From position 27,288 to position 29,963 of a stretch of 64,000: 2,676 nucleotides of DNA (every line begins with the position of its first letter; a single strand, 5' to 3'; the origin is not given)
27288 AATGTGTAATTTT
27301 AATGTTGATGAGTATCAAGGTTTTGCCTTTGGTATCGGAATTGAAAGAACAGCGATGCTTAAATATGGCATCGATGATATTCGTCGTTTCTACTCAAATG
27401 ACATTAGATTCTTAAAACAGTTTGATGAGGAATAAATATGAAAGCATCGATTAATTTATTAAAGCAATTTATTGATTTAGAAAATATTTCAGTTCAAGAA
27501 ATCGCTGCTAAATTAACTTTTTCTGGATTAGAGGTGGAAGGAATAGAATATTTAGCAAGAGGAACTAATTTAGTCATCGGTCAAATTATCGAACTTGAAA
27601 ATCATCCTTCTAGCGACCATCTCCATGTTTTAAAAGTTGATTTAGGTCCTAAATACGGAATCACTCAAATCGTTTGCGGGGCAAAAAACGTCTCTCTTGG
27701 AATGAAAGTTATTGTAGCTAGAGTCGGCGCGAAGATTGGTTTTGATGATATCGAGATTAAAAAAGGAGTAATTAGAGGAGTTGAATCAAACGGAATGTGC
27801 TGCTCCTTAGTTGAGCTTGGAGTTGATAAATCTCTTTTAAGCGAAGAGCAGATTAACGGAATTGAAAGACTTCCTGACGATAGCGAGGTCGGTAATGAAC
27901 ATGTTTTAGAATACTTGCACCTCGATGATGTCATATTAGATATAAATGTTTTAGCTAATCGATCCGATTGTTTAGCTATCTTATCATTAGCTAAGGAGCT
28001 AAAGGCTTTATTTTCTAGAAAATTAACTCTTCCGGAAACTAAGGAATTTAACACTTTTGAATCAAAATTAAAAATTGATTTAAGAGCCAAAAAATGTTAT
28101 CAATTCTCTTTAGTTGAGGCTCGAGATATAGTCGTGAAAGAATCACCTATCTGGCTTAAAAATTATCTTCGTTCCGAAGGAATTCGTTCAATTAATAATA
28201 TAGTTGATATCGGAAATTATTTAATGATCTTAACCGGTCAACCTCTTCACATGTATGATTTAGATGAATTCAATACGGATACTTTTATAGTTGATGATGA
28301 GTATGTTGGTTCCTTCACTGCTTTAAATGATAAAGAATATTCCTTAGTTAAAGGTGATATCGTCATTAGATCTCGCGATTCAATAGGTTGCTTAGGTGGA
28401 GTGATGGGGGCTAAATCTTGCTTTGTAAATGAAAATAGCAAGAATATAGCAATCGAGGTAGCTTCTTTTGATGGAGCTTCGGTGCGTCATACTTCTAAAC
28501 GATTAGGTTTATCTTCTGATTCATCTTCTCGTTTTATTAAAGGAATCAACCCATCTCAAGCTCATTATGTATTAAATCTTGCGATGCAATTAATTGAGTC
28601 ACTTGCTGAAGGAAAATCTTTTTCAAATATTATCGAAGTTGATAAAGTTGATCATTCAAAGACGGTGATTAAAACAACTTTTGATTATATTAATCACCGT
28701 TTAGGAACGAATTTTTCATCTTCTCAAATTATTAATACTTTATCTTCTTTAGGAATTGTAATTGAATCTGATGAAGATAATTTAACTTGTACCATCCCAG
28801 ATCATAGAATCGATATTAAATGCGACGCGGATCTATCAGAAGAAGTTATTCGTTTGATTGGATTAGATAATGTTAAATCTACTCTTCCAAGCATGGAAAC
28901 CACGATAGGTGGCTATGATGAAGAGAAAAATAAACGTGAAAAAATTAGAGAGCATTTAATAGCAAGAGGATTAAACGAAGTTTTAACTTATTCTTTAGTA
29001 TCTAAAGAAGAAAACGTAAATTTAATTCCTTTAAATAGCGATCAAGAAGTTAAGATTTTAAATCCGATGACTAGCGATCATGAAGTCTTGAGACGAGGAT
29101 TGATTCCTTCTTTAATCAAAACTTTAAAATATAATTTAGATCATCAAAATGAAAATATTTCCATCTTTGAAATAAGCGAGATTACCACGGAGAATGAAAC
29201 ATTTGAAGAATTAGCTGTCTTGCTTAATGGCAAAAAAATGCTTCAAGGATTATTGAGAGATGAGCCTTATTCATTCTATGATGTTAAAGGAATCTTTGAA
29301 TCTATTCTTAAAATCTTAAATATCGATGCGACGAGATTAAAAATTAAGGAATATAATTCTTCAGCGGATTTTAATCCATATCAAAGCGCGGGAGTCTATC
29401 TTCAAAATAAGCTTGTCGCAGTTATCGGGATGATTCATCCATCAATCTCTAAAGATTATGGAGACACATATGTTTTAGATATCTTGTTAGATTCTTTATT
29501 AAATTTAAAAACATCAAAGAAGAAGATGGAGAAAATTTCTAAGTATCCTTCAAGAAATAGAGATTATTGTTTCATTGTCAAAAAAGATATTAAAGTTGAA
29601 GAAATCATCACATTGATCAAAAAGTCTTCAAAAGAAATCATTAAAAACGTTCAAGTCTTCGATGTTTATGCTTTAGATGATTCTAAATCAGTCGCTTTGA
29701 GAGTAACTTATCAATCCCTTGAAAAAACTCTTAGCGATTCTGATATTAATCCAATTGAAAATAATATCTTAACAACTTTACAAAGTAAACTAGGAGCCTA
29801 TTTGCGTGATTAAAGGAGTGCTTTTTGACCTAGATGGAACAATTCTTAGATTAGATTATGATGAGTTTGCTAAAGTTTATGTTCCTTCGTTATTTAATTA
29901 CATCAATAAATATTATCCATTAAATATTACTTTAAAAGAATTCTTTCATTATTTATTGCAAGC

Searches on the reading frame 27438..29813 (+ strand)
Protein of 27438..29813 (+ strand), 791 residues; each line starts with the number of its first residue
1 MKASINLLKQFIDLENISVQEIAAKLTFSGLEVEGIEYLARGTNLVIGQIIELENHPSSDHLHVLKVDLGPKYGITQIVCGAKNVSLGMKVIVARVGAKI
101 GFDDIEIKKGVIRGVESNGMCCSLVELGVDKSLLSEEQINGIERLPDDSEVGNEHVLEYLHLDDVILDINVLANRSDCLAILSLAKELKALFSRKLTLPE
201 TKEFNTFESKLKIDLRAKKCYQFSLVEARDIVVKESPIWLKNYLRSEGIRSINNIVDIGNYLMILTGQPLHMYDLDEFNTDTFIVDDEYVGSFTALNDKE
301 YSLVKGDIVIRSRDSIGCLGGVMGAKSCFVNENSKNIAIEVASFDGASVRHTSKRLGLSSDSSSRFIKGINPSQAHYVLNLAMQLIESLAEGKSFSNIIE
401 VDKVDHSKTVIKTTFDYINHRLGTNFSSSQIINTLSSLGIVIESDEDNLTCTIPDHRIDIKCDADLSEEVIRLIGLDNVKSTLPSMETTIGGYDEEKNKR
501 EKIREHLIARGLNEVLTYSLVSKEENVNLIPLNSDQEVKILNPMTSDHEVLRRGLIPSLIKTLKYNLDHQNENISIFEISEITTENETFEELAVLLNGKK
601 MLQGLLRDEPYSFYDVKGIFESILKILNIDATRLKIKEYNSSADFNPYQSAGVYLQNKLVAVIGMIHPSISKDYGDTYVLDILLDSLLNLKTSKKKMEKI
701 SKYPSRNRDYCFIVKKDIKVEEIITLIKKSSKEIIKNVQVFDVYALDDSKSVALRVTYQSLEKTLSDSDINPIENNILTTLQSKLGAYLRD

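Call 10: search_protein_families(library=pfam, proteins=[window:27438-29813:+], max_evalue=0.00001)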
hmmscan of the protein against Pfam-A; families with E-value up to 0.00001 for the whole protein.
window:27438-29813:+ (791 aa): 5 families
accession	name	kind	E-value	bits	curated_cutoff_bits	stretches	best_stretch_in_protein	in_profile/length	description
PF03483.22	B3_4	-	1.3e-47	162.1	29.3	1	220-390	2-173/174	B3/4 domain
PF17759.6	tRNA_synthFbeta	-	7.9e-47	159.9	22.4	1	480-675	2-202/214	Phenylalanyl tRNA synthetase beta chain CLM domain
PF03147.19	FDX-ACB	-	6.7e-24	84.6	31.1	1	701-790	1-94/94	Ferredoxin-fold anticodon binding domain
PF03484.21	B5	-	1e-16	61.3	28.6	1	411-475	1-66/67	tRNA synthetase B5 domain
PF01588.26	tRNA_bind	-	4.9e-16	59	27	1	45-135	1-77/96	Putative tRNA binding domain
